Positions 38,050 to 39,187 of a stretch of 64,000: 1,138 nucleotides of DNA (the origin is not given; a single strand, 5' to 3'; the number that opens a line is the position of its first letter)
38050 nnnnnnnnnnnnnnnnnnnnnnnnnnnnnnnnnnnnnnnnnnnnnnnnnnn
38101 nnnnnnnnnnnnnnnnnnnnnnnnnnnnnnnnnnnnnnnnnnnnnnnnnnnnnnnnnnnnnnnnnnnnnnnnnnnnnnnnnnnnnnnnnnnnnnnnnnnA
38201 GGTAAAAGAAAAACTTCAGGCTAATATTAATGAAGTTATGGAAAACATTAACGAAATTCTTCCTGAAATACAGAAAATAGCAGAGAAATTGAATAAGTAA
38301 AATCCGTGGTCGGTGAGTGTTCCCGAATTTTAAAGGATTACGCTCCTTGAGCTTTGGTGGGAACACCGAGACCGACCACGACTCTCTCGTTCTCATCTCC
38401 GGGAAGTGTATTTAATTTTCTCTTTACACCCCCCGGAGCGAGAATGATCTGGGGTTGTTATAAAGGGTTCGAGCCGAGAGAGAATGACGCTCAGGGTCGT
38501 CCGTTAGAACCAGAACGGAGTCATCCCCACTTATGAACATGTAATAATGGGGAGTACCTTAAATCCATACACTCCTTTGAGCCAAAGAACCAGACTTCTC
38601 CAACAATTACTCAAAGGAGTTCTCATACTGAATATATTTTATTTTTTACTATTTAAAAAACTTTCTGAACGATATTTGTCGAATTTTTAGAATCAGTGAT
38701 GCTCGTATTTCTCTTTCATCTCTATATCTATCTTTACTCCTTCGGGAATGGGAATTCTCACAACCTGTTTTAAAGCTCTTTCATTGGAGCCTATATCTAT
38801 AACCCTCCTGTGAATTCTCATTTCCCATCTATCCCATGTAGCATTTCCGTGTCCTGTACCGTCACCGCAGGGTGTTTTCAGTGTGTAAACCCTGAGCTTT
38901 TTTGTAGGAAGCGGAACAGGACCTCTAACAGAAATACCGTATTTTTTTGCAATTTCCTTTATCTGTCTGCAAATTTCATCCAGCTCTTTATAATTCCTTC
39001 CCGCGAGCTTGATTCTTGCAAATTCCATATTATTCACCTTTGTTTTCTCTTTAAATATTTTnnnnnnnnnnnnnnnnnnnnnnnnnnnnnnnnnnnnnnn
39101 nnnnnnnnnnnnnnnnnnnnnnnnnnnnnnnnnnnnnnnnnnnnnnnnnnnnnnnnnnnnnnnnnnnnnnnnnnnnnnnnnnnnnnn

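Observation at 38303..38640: GC-rich, ORF-free structured region between prefoldin and the S10 gene: unassigned ncRNA candidate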

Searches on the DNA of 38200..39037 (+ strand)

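Call 4: search_rna_families(source=window, start=38200, end=38750, threshold=evalue, max_evalue=10, show_alignments=5)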
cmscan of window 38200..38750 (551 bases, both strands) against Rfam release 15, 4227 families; matches with E-value up to 10: 2.
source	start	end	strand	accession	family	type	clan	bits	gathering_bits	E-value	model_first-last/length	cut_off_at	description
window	38228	38305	+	RF01871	MALAT1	Gene; lncRNA;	-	20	70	3.7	1-95/95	no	Metastasis associated lung adenocarcinoma transcript 1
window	38382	38454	-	RF02017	mir-1912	Gene; miRNA;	-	16.5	72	0.99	1-77/77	no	mir-1912 microRNA precursor family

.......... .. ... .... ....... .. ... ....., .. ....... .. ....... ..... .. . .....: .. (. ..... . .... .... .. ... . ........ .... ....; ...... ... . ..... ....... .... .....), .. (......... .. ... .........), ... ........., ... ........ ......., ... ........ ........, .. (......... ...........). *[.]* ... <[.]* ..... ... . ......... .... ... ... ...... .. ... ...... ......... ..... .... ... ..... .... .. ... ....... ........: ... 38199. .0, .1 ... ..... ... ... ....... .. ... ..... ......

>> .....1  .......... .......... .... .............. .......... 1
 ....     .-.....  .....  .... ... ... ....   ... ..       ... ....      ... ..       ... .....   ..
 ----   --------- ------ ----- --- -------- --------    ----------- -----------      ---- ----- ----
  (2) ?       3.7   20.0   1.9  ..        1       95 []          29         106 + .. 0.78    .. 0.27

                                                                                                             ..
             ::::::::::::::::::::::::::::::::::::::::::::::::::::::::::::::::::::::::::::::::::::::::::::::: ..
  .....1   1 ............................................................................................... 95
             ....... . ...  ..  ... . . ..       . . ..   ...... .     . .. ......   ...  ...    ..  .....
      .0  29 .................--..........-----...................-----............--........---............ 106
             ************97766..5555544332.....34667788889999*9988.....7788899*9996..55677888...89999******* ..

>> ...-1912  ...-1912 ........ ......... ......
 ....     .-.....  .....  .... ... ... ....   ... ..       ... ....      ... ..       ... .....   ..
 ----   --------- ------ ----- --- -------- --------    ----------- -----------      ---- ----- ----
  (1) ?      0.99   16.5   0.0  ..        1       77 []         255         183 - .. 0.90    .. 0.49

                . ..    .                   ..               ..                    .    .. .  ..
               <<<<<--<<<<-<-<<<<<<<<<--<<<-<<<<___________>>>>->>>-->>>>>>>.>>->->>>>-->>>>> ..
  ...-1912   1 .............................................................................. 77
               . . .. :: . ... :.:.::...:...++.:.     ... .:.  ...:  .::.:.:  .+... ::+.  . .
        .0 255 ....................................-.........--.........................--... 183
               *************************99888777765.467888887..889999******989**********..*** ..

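Call 9: search_dna_similar(query=window:38290-38660:+, collection=phages, mode=distant)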
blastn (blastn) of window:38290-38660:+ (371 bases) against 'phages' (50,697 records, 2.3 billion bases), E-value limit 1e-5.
No match.
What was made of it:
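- Tried and rejected: Phage or viral origin: no blastn match to phage records (call 9).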

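Call 15: search_rna_families(sources=[L002, L005, L007, L012, L013, L014, L024, L025, L027, L037, L018, L029, L022], threshold=gathering)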
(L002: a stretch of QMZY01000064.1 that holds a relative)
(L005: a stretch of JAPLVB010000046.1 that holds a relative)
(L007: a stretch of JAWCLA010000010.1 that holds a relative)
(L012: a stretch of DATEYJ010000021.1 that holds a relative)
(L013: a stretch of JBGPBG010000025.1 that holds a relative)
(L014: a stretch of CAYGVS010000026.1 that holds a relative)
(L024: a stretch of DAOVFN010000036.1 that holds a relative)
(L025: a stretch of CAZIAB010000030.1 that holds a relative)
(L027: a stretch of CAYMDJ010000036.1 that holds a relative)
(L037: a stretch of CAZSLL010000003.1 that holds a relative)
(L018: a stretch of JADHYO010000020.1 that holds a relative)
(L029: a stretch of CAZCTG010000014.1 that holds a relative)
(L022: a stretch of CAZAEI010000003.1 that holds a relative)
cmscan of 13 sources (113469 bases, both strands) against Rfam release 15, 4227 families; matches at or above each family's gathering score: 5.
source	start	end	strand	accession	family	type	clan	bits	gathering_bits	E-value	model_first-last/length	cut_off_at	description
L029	2491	2561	-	RF00005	tRNA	Gene; tRNA;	CL00001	71.3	29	2.4e-13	1-71/71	no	tRNA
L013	1500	1570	+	RF00005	tRNA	Gene; tRNA;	CL00001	66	29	7.1e-12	1-71/71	no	tRNA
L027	825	1037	+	RF03019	RT-16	Gene; sRNA;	-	60.9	50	1.2e-06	1-158/158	no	RT-16 RNA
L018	3331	3423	+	RF00005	tRNA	Gene; tRNA;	CL00001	53.6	29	1.8e-08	1-71/71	no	tRNA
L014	3533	3636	+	RF00005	tRNA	Gene; tRNA;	CL00001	49.3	29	2.8e-07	1-71/71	no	tRNA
